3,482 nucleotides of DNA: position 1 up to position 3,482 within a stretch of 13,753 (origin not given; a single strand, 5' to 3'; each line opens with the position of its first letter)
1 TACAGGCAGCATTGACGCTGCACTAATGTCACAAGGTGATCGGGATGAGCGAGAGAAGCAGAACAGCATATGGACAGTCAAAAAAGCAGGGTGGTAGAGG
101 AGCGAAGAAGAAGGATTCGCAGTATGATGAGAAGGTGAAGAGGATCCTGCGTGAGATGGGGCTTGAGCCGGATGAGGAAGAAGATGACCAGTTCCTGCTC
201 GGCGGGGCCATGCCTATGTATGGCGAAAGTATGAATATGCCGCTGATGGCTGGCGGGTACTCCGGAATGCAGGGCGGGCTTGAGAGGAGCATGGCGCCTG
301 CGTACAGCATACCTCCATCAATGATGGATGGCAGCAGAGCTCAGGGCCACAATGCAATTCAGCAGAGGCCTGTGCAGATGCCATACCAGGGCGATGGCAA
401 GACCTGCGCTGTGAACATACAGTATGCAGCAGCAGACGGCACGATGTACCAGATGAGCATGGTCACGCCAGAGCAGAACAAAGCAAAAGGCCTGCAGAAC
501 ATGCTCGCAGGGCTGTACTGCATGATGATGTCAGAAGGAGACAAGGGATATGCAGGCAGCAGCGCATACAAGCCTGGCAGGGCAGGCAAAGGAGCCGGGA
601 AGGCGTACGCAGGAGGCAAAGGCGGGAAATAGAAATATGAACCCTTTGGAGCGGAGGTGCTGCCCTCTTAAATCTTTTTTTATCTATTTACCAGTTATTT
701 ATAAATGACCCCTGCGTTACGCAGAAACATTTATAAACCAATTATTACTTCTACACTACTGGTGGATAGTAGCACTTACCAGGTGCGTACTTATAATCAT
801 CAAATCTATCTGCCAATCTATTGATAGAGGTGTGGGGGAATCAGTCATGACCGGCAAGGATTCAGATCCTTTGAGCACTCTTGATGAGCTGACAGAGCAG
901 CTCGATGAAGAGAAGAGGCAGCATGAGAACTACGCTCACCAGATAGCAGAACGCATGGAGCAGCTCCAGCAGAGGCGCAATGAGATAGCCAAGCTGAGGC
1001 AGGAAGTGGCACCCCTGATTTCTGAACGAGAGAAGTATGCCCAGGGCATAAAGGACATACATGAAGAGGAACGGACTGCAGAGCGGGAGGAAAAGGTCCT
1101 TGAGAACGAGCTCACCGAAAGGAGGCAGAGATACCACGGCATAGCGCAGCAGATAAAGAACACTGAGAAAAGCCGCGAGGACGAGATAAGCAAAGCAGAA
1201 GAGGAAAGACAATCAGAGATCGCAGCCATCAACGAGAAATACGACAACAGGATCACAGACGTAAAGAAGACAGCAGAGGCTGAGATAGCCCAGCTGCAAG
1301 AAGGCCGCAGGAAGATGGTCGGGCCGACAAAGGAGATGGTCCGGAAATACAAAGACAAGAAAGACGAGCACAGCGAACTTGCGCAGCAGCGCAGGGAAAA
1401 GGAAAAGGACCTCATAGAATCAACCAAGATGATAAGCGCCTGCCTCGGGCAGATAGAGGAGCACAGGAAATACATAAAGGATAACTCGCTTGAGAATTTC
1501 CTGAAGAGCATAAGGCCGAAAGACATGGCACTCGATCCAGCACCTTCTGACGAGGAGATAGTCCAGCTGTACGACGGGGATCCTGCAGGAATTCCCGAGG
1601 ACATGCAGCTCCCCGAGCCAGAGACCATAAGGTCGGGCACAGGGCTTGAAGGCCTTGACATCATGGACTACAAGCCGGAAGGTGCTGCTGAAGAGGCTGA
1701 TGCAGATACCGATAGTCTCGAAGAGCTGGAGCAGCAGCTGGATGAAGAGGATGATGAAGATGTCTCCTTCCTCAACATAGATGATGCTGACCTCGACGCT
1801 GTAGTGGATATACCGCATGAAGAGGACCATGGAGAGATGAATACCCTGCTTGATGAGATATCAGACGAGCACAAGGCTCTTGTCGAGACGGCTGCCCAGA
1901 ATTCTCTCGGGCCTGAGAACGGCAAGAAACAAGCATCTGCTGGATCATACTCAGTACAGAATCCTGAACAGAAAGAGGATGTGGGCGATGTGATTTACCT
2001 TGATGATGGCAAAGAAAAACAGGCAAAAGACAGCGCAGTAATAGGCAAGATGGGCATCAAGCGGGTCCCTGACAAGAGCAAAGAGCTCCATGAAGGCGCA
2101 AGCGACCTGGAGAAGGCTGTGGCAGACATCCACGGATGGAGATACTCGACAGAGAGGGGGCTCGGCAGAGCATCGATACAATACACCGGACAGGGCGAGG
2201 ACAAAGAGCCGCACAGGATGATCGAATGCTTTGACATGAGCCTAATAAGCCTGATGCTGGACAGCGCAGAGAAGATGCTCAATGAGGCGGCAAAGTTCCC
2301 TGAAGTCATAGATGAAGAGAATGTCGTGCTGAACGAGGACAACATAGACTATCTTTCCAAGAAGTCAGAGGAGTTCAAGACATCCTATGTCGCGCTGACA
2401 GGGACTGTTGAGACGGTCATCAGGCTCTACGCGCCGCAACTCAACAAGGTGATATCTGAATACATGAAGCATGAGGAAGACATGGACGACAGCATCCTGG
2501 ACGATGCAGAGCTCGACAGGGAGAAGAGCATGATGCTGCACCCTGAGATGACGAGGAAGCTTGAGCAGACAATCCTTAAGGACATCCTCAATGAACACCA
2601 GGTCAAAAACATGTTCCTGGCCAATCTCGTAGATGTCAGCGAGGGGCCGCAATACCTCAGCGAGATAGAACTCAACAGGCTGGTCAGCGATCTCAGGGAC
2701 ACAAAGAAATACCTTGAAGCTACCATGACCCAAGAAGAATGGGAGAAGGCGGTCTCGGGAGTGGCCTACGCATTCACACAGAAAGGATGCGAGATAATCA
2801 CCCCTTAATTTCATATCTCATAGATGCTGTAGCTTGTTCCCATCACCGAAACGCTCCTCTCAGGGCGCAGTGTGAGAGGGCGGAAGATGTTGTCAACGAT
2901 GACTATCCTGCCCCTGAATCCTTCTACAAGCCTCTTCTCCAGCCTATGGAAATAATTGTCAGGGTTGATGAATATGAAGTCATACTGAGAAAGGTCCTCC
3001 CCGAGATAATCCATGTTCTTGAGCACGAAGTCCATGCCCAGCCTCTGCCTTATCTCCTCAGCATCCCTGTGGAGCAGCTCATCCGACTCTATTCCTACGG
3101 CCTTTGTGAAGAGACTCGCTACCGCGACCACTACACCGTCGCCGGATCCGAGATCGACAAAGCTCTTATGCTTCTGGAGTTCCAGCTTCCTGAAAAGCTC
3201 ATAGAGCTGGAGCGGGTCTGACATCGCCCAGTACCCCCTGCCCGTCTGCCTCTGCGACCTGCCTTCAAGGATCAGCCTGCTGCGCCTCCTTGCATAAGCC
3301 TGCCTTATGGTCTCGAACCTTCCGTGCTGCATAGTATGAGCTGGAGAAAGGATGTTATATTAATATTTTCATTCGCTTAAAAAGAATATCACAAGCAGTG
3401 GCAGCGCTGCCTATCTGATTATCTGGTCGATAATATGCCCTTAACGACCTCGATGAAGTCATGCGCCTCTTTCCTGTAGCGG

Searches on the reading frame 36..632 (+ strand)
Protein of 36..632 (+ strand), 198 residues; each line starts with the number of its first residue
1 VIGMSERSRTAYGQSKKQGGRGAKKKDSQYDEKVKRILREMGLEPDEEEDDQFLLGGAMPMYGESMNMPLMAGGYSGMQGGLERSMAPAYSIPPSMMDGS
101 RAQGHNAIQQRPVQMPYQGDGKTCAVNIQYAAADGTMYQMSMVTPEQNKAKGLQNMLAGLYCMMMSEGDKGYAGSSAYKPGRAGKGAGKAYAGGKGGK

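Call 4: search_protein_families(library=ncbifam, proteins=[window:36-632:+], max_evalue=0.1)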
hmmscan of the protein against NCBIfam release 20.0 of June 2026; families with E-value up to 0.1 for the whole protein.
window:36-632:+ (198 aa): 0 families

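Call 22: search_protein_families(library=padloc, proteins=[window:36-632:+], max_evalue=0.1)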
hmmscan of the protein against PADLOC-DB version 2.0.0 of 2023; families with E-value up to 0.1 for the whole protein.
window:36-632:+ (198 aa): 0 families

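Call 23: search_protein_families(library=phrogs, proteins=[window:36-632:+], max_evalue=0.1)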
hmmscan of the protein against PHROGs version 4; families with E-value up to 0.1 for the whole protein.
window:36-632:+ (198 aa): 0 families

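Call 70: search_protein_families(library=pfam, proteins=[window:36-632:+], max_evalue=0.01)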
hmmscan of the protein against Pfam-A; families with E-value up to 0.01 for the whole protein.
window:36-632:+ (198 aa): 0 families

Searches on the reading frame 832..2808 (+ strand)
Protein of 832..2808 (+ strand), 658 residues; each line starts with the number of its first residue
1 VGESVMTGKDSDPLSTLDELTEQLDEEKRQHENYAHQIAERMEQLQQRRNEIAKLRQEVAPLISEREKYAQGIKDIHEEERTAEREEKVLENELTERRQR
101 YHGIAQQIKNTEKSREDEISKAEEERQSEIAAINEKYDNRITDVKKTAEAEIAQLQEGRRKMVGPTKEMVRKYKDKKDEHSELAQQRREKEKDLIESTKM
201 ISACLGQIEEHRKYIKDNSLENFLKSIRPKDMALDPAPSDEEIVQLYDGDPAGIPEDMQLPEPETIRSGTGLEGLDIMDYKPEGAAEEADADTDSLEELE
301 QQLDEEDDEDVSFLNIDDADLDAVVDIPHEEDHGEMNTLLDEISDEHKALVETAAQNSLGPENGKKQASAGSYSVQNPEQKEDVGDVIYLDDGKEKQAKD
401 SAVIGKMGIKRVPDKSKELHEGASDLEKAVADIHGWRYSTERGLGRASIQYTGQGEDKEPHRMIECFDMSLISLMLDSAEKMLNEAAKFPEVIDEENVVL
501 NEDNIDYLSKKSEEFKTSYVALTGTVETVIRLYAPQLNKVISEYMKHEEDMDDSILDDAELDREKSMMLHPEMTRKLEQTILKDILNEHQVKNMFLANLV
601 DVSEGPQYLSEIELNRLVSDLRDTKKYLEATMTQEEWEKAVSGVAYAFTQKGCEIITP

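Call 4: search_protein_families(library=ncbifam, proteins=[window:832-2808:+], max_evalue=0.1)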
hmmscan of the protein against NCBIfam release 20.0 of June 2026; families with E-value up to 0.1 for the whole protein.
window:832-2808:+ (658 aa): 2 families
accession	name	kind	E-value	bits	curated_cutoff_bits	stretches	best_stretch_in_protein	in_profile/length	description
TIGR02169.1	SMC_prok_A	equivalog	0.00056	17.7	729.4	1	16-212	746-938/1165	chromosome segregation protein SMC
TIGR02168.1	SMC_prok_B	equivalog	0.00067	17.5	567.35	1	21-211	685-873/1181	chromosome segregation protein SMC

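Call 22: search_protein_families(library=padloc, proteins=[window:832-2808:+], max_evalue=0.1)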
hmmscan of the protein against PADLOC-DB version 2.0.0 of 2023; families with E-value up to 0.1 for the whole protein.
window:832-2808:+ (658 aa): 2 families
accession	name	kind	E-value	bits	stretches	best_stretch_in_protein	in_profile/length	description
PDLC00025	DruG2|DruG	-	0.0001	19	1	70-208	275-406/704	Unknown function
PDLC03865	LmuB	-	0.048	9.8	1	19-226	243-451/1007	-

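Call 23: search_protein_families(library=phrogs, proteins=[window:832-2808:+], max_evalue=0.1)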
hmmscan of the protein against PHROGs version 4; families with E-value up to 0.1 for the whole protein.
window:832-2808:+ (658 aa): 1 family
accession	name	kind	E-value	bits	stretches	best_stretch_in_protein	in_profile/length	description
phrog_1533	-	tail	3.9e-05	22.3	1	26-591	786-1255/1688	tail length tape measure protein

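Call 70: search_protein_families(library=pfam, proteins=[window:832-2808:+], max_evalue=0.01)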
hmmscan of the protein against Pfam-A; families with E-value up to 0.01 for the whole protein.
window:832-2808:+ (658 aa): 0 families

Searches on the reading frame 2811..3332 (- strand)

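Call 3: search_protein_families(library=pfam, proteins=[window:2811-3332:-], max_evalue=0.1)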
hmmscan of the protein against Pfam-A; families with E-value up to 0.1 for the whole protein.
window:2811-3332:- (173 aa): 7 families
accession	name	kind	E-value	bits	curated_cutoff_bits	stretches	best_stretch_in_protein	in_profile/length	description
PF08123.19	DOT1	-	6.4e-07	29.6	23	1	42-120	30-106/205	Histone methylation protein DOT1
PF13649.12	Methyltransf_25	-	0.012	16.7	27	1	59-128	2-77/97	Methyltransferase domain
PF01135.25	PCMT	-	0.036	14.3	20.3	1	38-103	57-126/210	Protein-L-isoaspartate(D-aspartate) O-methyltransferase (PCMT)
PF16315.10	DUF4955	-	0.054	14.1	25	0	99-172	63-132/149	Domain of unknown function (DUF4955)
PF13847.12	Methyltransf_31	-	0.071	13.2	27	1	53-123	2-81/145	Methyltransferase domain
PF05175.20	MTS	-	0.082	13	23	0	47-124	24-106/170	Methyltransferase small domain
PF00398.26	RrnaAD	-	0.092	12.3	24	0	38-89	14-66/263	Ribosomal RNA adenine dimethylase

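Call 4: search_protein_families(library=ncbifam, proteins=[window:2811-3332:-], max_evalue=0.1)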
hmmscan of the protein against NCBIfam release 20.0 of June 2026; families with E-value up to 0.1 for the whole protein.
window:2811-3332:- (173 aa): 4 families
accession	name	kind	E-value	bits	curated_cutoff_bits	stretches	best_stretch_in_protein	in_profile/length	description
NF041081.1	prot_lys_mtase_Arch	equivalog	0.004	17.2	200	1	58-159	13-120/142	protein-lysine N-methyltransferase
TIGR04543.1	ketoArg_3Met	equivalog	0.018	14.1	425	1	25-105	118-203/336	2-ketoarginine methyltransferase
TIGR02469.1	CbiT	equivalog_domain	0.021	15.1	78.3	1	47-143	12-118/124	precorrin-6Y C5,15-methyltransferase (decarboxylating) subunit CbiT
TIGR00080.1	pimt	equivalog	0.027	14.3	159.05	1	37-103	60-130/216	protein-L-isoaspartate O-methyltransferase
